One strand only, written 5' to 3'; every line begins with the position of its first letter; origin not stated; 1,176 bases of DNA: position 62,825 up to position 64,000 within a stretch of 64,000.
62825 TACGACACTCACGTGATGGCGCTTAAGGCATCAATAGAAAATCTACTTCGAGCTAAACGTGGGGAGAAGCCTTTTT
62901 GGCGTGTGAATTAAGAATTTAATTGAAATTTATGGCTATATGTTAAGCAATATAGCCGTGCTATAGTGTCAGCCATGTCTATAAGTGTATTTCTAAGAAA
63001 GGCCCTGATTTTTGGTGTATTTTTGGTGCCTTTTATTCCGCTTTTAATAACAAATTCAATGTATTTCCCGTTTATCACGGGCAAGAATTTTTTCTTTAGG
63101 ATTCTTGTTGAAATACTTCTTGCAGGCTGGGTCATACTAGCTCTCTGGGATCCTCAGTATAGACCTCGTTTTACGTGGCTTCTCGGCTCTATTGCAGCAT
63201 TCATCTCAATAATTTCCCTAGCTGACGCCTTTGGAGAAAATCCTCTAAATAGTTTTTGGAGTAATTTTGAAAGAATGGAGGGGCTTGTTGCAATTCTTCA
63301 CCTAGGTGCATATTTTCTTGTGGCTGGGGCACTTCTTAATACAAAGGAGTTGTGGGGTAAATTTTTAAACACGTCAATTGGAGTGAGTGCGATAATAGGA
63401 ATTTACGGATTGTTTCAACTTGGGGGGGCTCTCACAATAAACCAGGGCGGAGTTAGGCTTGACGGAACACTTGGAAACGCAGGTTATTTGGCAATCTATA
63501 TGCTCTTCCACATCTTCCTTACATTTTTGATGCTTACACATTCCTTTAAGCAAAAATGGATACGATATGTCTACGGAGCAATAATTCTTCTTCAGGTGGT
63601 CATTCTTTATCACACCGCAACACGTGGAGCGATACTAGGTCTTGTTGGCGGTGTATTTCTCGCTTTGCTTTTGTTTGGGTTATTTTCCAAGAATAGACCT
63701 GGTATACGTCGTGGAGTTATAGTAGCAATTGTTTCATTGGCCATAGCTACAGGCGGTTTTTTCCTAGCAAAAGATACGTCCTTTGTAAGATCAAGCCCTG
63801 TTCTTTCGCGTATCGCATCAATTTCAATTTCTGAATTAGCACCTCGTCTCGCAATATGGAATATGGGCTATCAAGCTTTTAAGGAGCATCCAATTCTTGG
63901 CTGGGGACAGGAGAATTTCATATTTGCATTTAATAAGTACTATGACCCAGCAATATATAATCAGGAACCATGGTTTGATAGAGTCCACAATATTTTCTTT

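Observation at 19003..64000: A roughly 45-kb single-strand glycan island encoding a complete nonulosonic-acid pathway, probably legionaminic/bacillosamine-type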

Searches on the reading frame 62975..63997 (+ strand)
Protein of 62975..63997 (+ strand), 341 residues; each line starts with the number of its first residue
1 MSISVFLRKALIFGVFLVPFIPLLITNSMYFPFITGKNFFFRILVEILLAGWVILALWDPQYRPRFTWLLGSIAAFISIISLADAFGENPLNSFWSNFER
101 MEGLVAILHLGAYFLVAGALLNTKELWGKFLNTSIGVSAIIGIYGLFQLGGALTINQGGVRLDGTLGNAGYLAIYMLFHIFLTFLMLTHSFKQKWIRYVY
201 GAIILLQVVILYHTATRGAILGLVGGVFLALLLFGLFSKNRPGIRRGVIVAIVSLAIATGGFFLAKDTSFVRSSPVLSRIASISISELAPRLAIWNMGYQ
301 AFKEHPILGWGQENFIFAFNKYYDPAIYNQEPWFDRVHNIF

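Call 27: search_protein_families(library=pfam, proteins=[window:62975-63997:+], max_evalue=0.001)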
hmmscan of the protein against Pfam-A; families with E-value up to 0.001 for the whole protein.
window:62975-63997:+ (341 aa): 1 family
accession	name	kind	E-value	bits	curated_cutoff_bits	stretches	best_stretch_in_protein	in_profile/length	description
PF04932.20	Wzy_C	-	4.5e-16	59.4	31.7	1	203-341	2-133/149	O-Antigen ligase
